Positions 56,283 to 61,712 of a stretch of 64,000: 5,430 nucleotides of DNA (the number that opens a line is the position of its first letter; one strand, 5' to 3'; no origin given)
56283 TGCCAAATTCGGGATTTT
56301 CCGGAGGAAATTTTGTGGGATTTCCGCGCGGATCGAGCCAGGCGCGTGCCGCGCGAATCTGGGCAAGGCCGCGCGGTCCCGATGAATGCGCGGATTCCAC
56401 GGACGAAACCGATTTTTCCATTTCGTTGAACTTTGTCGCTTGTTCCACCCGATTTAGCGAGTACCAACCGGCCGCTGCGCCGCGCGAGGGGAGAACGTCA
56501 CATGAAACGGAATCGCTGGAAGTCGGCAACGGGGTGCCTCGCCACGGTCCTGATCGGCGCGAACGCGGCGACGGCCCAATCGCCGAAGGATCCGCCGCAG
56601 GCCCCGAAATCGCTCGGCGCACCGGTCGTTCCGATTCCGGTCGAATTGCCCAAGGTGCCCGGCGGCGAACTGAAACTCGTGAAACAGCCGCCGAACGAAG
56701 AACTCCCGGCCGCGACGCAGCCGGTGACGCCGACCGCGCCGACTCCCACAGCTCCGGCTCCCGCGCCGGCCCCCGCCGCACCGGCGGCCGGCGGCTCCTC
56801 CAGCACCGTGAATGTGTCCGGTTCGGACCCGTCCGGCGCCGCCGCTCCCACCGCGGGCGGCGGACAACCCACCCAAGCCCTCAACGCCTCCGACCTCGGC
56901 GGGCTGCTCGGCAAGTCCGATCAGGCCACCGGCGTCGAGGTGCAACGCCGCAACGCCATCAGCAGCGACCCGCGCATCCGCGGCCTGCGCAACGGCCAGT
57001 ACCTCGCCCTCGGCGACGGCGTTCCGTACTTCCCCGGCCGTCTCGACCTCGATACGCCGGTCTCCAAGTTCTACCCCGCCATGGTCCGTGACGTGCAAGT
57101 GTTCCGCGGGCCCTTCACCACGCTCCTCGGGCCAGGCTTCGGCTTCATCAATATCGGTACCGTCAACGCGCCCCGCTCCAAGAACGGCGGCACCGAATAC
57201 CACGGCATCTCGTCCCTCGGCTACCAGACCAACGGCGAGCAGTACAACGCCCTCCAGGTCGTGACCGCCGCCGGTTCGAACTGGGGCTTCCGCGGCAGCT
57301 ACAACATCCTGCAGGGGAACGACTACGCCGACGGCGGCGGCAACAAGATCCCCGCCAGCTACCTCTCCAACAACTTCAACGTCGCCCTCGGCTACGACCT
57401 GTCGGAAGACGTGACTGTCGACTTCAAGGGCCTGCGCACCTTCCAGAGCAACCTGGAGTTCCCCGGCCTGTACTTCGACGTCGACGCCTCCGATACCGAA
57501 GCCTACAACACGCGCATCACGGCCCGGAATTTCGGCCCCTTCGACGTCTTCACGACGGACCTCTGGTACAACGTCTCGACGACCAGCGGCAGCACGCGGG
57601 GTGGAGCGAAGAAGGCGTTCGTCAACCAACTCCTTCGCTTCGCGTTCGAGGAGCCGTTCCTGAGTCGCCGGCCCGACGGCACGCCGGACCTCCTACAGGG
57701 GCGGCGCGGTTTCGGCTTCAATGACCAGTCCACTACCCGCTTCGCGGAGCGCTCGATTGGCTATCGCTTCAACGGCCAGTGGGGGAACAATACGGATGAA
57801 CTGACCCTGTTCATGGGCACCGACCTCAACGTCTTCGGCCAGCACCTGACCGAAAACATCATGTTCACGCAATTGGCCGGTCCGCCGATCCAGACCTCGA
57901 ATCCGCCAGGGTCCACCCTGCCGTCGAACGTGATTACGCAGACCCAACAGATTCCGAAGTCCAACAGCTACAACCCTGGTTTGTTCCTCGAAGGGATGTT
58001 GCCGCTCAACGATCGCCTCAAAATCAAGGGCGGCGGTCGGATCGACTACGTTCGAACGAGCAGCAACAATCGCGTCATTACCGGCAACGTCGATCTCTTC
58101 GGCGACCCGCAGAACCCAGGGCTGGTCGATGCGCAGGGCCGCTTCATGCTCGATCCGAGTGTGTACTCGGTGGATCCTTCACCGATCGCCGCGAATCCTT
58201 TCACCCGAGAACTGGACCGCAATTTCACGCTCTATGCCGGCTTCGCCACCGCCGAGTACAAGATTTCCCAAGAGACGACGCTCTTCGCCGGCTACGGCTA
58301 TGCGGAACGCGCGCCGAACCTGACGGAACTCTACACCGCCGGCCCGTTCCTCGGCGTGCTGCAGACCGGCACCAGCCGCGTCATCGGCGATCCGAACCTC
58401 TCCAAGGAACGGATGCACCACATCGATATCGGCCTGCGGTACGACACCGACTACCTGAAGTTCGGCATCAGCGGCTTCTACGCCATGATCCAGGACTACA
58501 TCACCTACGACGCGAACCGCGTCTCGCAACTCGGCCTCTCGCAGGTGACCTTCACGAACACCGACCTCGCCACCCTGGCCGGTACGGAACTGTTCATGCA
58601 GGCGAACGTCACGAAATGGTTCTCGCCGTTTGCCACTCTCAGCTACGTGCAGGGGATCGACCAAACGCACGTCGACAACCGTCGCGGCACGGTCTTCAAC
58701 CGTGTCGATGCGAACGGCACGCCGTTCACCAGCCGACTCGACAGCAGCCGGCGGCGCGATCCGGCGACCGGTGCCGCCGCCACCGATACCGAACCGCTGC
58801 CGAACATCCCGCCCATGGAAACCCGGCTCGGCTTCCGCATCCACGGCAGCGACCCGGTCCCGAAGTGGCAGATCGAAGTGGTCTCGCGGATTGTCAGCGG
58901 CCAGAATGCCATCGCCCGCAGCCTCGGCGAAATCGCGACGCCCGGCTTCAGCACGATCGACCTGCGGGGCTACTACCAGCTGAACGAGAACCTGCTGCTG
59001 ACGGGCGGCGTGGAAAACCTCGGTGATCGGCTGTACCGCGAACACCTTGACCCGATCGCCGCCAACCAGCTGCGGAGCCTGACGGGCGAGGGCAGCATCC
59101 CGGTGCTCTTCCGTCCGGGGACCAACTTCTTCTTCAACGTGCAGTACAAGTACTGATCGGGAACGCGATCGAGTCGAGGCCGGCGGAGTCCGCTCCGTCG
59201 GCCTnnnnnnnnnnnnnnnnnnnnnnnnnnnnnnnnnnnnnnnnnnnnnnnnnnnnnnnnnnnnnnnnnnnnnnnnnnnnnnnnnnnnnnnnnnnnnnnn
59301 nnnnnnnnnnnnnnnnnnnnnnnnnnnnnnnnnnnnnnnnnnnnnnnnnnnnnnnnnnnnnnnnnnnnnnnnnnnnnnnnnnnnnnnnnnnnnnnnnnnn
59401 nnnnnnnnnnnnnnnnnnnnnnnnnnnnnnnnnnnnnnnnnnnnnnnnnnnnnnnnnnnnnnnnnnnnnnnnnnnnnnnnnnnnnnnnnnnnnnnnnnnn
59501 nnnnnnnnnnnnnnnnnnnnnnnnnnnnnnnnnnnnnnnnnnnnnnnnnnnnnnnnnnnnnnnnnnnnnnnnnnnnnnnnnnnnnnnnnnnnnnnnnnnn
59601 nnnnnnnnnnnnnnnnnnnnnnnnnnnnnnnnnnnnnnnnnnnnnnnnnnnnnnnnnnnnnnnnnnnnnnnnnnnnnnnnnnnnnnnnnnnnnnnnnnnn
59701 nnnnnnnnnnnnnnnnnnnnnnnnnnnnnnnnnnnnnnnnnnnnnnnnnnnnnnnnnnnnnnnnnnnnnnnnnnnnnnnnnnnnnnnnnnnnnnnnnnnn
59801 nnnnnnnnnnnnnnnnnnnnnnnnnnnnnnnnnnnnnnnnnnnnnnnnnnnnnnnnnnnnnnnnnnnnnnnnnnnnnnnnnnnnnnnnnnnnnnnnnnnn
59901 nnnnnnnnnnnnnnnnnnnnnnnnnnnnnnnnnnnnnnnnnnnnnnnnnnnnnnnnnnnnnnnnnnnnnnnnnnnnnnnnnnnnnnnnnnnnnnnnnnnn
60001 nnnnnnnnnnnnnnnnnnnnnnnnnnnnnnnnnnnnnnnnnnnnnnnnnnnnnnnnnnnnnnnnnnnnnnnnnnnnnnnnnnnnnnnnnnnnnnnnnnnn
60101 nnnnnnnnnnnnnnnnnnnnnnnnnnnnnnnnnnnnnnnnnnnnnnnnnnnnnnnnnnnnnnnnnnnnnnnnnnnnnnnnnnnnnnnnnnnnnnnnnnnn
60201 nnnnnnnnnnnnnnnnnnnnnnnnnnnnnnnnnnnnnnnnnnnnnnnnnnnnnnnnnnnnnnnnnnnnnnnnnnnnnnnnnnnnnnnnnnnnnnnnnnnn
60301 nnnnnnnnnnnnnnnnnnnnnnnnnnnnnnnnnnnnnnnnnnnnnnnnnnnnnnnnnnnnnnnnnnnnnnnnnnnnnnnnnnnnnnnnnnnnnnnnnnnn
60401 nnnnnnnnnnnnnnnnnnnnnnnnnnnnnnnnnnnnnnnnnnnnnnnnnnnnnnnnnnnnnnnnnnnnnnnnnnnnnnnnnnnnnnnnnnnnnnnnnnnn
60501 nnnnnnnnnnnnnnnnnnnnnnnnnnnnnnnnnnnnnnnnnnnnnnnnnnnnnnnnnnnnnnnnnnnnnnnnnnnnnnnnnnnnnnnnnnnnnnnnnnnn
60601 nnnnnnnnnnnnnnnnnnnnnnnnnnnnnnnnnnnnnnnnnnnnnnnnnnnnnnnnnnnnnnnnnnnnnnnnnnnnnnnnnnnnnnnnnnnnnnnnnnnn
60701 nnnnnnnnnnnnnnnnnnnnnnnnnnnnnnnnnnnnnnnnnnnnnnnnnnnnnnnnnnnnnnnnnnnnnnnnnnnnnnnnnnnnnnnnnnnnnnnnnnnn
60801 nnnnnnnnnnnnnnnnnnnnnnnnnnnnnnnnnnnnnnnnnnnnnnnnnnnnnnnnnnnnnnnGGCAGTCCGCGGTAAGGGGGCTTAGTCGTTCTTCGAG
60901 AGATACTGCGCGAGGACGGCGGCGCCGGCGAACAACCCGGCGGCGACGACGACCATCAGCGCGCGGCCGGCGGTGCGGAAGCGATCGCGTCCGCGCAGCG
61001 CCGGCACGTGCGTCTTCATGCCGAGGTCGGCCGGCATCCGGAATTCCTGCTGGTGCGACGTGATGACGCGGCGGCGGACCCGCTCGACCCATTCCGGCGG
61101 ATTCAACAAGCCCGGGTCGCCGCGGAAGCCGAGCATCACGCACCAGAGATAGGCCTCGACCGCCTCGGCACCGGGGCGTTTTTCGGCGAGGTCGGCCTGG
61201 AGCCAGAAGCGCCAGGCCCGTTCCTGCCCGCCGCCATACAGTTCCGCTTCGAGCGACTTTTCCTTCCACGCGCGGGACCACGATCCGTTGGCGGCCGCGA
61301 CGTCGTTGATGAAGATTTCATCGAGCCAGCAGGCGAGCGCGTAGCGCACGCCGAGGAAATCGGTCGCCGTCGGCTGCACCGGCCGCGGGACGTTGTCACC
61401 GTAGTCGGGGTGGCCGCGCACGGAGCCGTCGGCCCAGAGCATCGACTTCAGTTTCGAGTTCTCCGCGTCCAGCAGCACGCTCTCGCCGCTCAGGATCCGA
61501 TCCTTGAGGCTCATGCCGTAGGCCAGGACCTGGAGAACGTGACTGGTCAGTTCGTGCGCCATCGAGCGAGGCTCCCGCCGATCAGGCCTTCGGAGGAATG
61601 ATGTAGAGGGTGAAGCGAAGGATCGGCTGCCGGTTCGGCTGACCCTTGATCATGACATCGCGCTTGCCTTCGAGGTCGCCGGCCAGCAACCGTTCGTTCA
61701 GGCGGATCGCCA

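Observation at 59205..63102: Orphan tssK-tssL(dotU)-tssM-like operon with a periplasm-less, P-loop-degenerate TssM homolog and no other T6SS genes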

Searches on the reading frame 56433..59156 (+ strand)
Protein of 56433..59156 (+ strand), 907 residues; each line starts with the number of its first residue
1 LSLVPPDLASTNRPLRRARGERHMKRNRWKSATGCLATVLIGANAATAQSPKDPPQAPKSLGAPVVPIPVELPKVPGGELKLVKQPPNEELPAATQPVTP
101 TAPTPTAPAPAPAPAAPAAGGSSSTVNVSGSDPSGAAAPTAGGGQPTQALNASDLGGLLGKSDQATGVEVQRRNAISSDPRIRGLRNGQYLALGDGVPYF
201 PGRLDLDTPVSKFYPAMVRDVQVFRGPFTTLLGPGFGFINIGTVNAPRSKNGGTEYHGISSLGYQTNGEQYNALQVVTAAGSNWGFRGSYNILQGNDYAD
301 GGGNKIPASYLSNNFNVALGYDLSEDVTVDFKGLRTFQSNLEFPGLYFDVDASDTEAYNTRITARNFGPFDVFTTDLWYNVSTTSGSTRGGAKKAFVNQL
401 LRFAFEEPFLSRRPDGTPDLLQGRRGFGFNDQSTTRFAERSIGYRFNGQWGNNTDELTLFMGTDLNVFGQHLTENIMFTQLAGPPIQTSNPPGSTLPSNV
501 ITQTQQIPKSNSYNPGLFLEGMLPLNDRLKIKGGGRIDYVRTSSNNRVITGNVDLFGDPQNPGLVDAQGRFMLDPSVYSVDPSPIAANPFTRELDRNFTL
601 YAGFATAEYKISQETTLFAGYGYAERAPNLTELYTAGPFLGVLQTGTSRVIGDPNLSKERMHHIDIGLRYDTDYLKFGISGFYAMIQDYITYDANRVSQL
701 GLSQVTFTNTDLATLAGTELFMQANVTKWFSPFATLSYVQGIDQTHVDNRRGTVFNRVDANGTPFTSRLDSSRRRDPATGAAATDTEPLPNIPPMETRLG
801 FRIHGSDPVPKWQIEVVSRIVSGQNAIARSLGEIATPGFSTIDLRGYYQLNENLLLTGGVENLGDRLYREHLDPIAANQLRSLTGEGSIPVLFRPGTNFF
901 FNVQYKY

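Call 3: search_protein_families(library=pfam, proteins=[window:56433-59156:+], max_evalue=0.1)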
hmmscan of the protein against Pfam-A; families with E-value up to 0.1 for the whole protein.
window:56433-59156:+ (907 aa): 3 families
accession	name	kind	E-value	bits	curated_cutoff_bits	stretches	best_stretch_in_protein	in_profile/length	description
PF00593.30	TonB_dep_Rec_b-barrel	-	2.5e-36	126.9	27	1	395-863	50-436/436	TonB dependent receptor-like, beta-barrel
PF14905.12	OMP_b-brl_3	-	1.5e-07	31.3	27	1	606-750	164-302/408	Outer membrane protein beta-barrel family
PF07715.20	Plug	-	9.6e-06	26.5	23.9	1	164-235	31-102/107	TonB-dependent Receptor Plug Domain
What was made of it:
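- Checked: A convergent TonB-dependent-receptor-like gene lies at 56433-59156 (call 3).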

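Call 4: search_protein_families(library=ncbifam, proteins=[window:56433-59156:+], max_evalue=0.1)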
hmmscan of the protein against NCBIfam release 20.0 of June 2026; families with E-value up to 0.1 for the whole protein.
window:56433-59156:+ (907 aa): 15 families
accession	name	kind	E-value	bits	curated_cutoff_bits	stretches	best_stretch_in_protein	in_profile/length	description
TIGR01778.1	TonB-copper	equivalog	1.4e-48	166.1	472.45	3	510-746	317-517/637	TonB-dependent copper receptor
TIGR01785.1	TonB-hemin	subfamily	2.9e-40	138.4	316.85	1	165-907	45-677/677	TonB-dependent heme/hemoglobin receptor family protein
TIGR01786.1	TonB-hemlactrns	subfamily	5.2e-35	121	323.75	1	164-907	47-719/719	TonB-dependent hemoglobin/transferrin/lactoferrin family receptor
TIGR01783.1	TonB-siderophor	subfamily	9.4e-13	47.7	223.5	2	784-873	538-625/649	TonB-dependent siderophore receptor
TIGR01779.1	TonB-B12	equivalog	5.1e-10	38.5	599.7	1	606-732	392-498/614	TonB-dependent vitamin B12 receptor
NF007926.1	PRK10641.1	equivalog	4.7e-09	35.3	836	1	607-744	397-512/617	TonB-dependent vitamin B12 receptor BtuB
NF038289.1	Zn_piracy_ZnuD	exception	6.3e-07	28.4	950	1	606-721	446-555/685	zinc piracy TonB-dependent receptor ZnuD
TIGR01776.1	TonB-tbp-lbp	subfamily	5.6e-05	21.2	468.8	1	824-906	861-945/946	lactoferrin/transferrin family TonB-dependent receptor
NF010048.1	PRK13524.1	subfamily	9e-05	21.1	493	0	609-729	475-605/744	FepA family TonB-dependent siderophore receptor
NF010010.0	PRK13483.1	equivalog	0.00035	18.7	927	0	609-738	412-545/660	ligand-gated channel protein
NF010038.0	PRK13513.1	equivalog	0.0025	16.4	942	0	825-866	594-635/659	ligand-gated channel protein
NF010011.0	PRK13484.1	equivalog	0.0083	14.4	1197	1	606-740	422-557/682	IreA family TonB-dependent siderophore receptor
NF053590.1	TonB_dep_TOL0244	equivalog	0.0095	14.6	645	0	609-737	368-490/604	TOL_0244 family TonB-dependent receptor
NF049947.1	TonB_dep_PCPU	exception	0.041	12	800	1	607-739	448-569/685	TonB-dependent receptor, PCPU motif-type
NF050067.1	TonBEntbctnRecCfrA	equivalog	0.073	11.3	1200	0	609-692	432-513/698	TonB-dependent ferric enterobactin receptor CfrA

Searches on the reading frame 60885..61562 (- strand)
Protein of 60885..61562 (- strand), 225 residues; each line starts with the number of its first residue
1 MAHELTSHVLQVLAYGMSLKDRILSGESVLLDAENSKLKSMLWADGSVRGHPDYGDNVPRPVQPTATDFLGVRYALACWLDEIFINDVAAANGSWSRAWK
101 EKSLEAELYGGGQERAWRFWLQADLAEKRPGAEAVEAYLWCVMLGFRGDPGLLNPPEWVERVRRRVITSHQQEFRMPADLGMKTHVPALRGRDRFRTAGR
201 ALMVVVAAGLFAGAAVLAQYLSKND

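Call 3: search_protein_families(library=pfam, proteins=[window:60885-61562:-], max_evalue=0.1)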
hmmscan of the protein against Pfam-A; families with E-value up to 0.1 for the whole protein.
window:60885-61562:- (225 aa): 1 family
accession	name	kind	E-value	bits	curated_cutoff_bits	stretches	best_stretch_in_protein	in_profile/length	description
PF09850.14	DotU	-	7.1e-13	49.1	27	1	67-216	51-196/205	Type VI secretion system protein DotU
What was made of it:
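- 60885..61562 (-): tssL/dotU (225 aa): cytoplasmic DotU domain plus one C-terminal TM helix, with no peptidoglycan-binding extension. PF09850 scores 49.1 bits (gathering score 27) (call 3).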

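Call 4: search_protein_families(library=ncbifam, proteins=[window:60885-61562:-], max_evalue=0.1)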
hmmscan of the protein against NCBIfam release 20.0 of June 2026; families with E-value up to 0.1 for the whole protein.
window:60885-61562:- (225 aa): 1 family
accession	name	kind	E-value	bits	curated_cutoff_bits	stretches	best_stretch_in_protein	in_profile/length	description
TIGR03349.1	IV_VI_DotU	subfamily_domain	5.5e-09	36.1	89.95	1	67-213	52-201/211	DotU/TssL family secretion system protein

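Call 58: search_solved_structures(query=window:60885-61562:-, max_evalue=1, show_alignments=1)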
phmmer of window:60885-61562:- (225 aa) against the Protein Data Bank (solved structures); distinct sequences matched with E-value up to 1: 3.
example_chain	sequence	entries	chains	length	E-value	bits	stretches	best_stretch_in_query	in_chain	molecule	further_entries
6y4r_A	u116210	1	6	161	0.0041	19.6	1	60-149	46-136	DotU family type IV/VI secretion system protein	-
5ykd_A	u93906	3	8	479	0.35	13.2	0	39-73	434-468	D-hydantoinase/dihydropyrimidinase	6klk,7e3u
5e5c_A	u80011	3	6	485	0.36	13.2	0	39-73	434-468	D-hydantoinase/dihydropyrimidinase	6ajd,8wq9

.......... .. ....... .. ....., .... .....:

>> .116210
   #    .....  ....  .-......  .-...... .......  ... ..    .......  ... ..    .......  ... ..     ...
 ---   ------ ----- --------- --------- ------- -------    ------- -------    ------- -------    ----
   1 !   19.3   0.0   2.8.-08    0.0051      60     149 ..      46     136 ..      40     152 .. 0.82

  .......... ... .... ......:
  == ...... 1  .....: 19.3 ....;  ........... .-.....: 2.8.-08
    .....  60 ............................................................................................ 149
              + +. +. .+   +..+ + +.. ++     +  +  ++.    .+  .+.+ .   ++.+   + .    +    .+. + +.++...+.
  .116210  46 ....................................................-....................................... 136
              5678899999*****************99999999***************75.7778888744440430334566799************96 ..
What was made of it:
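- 60885..61562 (-): There is a weak match to DotU structure 6y4r (call 58).
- On TssL/DotU (PF09850, TIGR03349): There is a weak hit to 6y4r (call 58).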

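Call 76: search_protein_families(library=padloc, proteins=[window:60885-61562:-], max_evalue=0.01)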
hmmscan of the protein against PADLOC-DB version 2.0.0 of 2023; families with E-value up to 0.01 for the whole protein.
window:60885-61562:- (225 aa): 0 families
